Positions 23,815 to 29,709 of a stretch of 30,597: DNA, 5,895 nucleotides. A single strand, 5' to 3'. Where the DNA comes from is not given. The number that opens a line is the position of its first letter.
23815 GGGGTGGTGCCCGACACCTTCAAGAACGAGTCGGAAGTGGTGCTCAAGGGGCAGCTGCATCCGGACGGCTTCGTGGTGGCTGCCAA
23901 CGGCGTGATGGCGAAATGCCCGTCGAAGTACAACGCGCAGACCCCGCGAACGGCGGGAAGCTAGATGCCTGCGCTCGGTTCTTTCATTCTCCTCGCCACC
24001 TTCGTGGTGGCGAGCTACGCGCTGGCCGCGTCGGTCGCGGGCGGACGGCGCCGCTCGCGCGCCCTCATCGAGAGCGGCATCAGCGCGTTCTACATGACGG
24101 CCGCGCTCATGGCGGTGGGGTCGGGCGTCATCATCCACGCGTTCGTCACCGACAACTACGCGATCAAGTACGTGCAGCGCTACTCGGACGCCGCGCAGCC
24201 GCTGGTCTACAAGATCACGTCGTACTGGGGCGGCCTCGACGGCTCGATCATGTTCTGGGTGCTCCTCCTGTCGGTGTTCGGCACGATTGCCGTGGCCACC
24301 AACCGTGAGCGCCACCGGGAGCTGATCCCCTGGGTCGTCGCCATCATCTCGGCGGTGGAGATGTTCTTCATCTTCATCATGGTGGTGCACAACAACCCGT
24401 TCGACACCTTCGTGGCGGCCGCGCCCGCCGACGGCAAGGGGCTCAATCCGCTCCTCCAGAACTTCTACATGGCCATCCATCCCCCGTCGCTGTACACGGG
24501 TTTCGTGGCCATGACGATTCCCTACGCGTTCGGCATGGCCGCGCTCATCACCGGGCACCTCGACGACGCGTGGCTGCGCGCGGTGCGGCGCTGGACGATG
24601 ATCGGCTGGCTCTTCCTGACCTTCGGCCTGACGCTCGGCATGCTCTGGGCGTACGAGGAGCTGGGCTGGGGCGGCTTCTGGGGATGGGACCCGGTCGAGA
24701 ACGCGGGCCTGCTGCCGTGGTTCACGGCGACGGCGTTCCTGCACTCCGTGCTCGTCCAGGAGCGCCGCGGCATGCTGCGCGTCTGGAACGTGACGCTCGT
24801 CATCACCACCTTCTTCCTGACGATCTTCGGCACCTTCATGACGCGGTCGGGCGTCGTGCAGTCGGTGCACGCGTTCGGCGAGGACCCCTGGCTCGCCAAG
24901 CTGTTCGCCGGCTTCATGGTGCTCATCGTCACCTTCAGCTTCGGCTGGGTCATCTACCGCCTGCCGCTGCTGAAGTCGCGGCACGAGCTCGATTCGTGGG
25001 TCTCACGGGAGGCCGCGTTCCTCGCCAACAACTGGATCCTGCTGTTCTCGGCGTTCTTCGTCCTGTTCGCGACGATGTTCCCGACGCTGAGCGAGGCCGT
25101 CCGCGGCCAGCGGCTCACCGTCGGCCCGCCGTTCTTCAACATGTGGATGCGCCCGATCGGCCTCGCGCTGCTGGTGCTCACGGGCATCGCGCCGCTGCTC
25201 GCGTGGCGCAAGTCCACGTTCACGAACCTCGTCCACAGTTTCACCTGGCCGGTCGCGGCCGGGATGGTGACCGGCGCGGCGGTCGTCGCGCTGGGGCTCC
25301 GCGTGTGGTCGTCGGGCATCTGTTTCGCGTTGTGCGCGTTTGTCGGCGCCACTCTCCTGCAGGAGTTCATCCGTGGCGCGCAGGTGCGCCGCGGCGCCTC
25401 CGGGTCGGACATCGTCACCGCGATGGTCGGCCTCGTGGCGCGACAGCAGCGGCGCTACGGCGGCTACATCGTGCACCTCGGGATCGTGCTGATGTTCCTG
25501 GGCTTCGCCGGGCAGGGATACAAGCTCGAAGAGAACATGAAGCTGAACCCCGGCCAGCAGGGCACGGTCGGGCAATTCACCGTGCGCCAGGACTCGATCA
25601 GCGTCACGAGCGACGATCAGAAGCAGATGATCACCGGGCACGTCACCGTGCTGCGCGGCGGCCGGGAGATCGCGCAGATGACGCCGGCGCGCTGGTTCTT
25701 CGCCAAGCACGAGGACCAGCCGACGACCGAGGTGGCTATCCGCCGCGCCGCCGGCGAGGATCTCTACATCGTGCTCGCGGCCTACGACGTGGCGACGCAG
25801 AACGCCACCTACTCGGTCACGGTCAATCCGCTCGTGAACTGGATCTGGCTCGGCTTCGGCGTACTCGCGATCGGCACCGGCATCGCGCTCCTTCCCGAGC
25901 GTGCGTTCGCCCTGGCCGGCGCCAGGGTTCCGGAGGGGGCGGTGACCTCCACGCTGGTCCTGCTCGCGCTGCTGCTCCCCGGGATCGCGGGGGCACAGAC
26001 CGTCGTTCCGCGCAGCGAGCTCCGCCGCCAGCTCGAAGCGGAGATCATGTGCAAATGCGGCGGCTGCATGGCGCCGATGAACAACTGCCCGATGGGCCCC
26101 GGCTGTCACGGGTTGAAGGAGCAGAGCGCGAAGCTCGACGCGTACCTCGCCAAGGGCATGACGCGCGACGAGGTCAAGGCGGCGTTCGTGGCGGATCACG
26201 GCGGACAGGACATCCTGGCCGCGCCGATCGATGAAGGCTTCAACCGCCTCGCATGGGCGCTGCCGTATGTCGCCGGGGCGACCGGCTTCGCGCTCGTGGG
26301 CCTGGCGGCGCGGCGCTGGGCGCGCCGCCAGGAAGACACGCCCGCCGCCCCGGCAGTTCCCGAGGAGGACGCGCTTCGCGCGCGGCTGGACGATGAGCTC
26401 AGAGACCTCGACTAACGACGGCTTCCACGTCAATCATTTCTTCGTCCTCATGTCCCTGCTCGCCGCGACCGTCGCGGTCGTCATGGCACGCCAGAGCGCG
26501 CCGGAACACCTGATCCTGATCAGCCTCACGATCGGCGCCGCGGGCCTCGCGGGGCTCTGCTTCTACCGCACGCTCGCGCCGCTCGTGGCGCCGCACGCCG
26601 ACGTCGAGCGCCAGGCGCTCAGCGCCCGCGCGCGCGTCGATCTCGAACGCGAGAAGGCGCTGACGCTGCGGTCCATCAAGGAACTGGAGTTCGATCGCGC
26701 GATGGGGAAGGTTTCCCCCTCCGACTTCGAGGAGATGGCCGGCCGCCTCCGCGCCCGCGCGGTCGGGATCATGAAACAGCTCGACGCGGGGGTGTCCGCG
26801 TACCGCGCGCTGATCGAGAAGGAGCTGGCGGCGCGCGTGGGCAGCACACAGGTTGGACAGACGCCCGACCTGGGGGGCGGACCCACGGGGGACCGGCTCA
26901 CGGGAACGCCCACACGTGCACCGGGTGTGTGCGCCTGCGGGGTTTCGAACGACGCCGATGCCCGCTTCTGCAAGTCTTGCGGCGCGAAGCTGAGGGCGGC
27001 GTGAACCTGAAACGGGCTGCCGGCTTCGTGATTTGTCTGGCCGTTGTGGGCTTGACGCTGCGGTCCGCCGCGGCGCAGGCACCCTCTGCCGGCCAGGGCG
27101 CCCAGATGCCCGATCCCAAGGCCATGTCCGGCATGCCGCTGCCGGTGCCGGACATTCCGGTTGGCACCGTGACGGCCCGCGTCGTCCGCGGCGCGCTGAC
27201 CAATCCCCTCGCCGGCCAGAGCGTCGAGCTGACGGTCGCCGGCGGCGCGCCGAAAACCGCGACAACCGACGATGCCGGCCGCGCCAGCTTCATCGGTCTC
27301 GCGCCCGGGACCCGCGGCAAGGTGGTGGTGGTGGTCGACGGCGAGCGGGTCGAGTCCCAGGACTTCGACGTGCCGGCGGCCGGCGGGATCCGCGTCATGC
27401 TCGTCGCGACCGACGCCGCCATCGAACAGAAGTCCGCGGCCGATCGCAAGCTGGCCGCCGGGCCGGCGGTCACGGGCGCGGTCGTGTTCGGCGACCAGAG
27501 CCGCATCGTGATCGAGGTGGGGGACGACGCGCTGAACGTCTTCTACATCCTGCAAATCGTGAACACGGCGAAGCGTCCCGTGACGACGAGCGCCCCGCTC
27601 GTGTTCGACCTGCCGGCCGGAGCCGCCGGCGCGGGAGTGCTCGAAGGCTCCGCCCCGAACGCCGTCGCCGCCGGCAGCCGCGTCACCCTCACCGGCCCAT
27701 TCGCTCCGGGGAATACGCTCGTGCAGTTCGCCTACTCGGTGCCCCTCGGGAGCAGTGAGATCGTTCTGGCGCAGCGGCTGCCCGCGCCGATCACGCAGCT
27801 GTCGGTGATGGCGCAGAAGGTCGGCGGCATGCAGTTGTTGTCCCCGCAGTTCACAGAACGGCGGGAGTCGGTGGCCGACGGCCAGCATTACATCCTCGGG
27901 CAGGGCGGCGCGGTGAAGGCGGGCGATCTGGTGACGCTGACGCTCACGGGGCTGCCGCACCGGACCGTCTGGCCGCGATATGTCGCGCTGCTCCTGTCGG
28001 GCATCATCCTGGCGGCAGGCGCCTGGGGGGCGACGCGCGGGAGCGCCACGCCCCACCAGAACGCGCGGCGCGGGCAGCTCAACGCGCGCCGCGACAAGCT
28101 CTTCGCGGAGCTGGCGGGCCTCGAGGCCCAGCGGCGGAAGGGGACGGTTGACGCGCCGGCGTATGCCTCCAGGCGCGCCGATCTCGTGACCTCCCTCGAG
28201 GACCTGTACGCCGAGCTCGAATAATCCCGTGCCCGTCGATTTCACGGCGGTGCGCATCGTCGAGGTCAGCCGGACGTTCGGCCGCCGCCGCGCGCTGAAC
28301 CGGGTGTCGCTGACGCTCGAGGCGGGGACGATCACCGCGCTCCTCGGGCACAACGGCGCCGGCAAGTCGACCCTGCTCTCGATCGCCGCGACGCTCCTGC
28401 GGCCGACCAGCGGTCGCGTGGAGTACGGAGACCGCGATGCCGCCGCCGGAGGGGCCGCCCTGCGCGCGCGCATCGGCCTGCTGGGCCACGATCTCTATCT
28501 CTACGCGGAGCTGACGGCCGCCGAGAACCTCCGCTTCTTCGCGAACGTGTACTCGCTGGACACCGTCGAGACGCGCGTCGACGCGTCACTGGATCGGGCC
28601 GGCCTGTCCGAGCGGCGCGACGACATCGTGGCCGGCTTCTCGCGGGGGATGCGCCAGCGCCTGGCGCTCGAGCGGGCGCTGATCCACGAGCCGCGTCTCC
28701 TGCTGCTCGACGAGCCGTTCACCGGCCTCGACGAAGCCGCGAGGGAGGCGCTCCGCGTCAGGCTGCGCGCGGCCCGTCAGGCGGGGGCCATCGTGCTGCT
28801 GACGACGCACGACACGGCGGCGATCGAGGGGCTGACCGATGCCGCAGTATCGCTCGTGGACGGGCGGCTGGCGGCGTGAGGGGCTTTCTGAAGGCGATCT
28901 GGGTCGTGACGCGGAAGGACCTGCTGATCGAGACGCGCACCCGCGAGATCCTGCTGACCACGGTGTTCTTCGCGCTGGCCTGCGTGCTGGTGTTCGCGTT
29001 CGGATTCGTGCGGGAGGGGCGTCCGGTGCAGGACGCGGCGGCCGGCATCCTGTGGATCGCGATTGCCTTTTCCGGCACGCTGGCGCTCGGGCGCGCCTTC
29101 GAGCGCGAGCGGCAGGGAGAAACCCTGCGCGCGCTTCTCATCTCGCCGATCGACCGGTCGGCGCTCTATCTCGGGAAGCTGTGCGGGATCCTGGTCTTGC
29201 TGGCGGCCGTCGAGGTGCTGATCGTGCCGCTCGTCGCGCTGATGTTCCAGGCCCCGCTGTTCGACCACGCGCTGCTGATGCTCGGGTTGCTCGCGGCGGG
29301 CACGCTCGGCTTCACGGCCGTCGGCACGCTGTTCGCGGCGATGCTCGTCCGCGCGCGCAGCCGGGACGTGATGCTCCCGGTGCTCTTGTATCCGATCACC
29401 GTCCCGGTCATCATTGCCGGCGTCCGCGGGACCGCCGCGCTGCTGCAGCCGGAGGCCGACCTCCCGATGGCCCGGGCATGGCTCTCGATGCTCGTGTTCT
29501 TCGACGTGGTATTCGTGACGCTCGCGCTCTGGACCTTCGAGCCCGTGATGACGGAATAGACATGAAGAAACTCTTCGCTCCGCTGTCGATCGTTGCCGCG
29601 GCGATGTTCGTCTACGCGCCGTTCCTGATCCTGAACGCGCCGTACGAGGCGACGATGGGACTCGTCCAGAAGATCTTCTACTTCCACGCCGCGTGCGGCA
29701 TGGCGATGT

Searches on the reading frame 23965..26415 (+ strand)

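Call 8: search_protein_families(library=pfam, proteins=[window:23965-26415:+])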
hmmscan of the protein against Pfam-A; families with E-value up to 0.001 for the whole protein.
window:23965-26415:+ (816 aa): 4 families
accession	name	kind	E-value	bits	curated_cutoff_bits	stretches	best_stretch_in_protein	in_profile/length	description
PF16327.10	CcmF_C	-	1.7e-50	172.5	28.7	1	317-642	3-320/323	Cytochrome c-type biogenesis protein CcmF C-terminal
PF01578.25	Cytochrom_C_asm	-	1.8e-36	126.3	29.9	1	88-295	1-206/212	Cytochrome C assembly protein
PF05140.19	ResB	-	2.6e-06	27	24.6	0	470-535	126-190/486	ResB-like family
PF03918.19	CcmH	-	1.4e-05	24.8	25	1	725-797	62-130/143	Cytochrome C biogenesis protein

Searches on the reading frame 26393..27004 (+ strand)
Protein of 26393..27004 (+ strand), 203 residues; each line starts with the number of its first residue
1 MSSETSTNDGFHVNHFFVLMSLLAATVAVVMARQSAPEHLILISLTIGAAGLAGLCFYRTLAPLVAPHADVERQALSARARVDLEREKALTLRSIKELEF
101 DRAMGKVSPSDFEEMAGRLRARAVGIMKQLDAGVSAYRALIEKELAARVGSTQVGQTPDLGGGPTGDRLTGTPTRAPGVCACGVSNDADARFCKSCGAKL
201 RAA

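Call 8: search_protein_families(library=pfam, proteins=[window:26393-27004:+])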
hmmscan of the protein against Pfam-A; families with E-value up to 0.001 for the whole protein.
window:26393-27004:+ (203 aa): 2 families
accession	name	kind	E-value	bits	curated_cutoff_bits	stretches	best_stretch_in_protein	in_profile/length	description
PF13240.11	Zn_Ribbon_1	-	0.0001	22.4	25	1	182-200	5-23/23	zinc-ribbon domain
PF24463.1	DUF7577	-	0.00058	19.8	28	1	182-201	8-27/27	Domain of unknown function (DUF7577)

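Call 11: search_protein_families(library=ncbifam, proteins=[window:26393-27004:+], max_evalue=0.01)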
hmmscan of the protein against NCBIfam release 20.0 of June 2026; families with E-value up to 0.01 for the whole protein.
window:26393-27004:+ (203 aa): 0 families

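Call 64: search_protein_families(library=pfam, proteins=[window:26393-27004:+], max_evalue=5)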
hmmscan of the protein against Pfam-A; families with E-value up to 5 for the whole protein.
window:26393-27004:+ (203 aa): 5 families
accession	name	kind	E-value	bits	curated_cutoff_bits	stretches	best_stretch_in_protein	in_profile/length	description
PF13240.11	Zn_Ribbon_1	-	0.0001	22.4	25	1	182-200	5-23/23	zinc-ribbon domain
PF24463.1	DUF7577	-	0.00058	19.8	28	1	182-201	8-27/27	Domain of unknown function (DUF7577)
PF13248.11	Zn_ribbon_3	-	0.0011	18.8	27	1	181-200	7-26/26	zinc-ribbon domain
PF12773.13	DZR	-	0.0013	19.2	27.3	1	181-201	3-23/45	Double zinc ribbon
PF25587.1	Rv2743c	-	0.5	10.4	27.7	1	116-142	173-199/237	Rv2743c family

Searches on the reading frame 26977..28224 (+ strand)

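Call 8: search_protein_families(library=pfam, proteins=[window:26977-28224:+])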
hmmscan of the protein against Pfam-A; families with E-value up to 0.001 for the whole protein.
window:26977-28224:+ (415 aa): 1 family
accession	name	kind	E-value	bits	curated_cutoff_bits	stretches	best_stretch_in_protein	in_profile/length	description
PF13620.12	CarboxypepD_reg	-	0.00013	22.7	32.3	1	64-135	1-72/82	Carboxypeptidase regulatory-like domain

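Call 11: search_protein_families(library=ncbifam, proteins=[window:26977-28224:+], max_evalue=0.01)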
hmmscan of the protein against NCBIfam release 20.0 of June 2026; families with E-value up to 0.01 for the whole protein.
window:26977-28224:+ (415 aa): 0 families

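Call 64: search_protein_families(library=pfam, proteins=[window:26977-28224:+], max_evalue=5)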
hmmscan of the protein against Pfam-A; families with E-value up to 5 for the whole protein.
window:26977-28224:+ (415 aa): 3 families
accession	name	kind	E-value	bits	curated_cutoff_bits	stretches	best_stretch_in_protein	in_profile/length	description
PF13620.12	CarboxypepD_reg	-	0.00013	22.7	32.3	1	64-135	1-72/82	Carboxypeptidase regulatory-like domain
PF02369.22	Big_1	-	0.0046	17.5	34.9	1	66-105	20-64/93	Bacterial Ig-like domain (group 1)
PF09134.16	Invasin_D3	-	0.35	11.9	33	1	70-122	28-84/98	Invasin, domain 3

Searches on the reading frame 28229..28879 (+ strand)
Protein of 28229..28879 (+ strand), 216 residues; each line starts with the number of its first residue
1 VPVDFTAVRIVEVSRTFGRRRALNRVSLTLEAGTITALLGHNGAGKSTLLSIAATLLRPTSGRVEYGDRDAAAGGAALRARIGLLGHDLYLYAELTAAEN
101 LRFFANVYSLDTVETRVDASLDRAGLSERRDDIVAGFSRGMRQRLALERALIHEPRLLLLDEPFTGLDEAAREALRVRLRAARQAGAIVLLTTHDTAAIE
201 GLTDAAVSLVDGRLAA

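Call 8: search_protein_families(library=pfam, proteins=[window:28229-28879:+])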
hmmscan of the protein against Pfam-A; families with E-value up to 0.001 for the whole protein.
window:28229-28879:+ (216 aa): 3 families
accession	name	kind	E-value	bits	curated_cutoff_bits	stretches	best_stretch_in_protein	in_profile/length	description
PF00005.33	ABC_tran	-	1.8e-31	110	25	1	23-164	1-136/137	ABC transporter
PF13304.12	AAA_21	-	2.3e-12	48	27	1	134-198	235-302/304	AAA domain, putative AbiEii toxin, Type IV TA system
PF13555.12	AAA_29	-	2.7e-05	24.3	27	1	29-65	18-53/61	P-loop containing region of AAA domain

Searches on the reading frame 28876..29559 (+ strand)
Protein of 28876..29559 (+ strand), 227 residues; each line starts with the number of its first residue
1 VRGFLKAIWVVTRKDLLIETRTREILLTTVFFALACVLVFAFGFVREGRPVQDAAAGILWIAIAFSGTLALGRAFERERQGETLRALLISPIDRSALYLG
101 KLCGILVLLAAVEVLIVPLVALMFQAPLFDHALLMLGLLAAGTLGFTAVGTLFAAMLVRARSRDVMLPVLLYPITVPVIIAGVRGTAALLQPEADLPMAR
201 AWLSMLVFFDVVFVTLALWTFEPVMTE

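Call 8: search_protein_families(library=pfam, proteins=[window:28876-29559:+])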
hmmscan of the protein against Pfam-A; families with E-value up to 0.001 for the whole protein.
window:28876-29559:+ (227 aa): 5 families
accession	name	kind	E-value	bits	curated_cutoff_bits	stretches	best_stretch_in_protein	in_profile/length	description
PF03379.19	CcmB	-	8.3e-32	110.8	24.9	1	9-219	2-207/215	CcmB protein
PF01061.29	ABC2_membrane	-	1.5e-10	41.4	26.9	1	7-175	2-174/211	ABC-2 type transporter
PF12730.13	ABC2_membrane_4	-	8.6e-09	36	27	1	55-171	51-171/179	ABC-2 family transporter protein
PF12698.13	ABC2_membrane_3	-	2.1e-06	27.6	31.6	1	53-209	162-309/347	ABC-2 family transporter protein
PF12679.13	ABC2_membrane_2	-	8.9e-05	22.3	27.2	1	58-167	73-189/283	ABC-2 family transporter protein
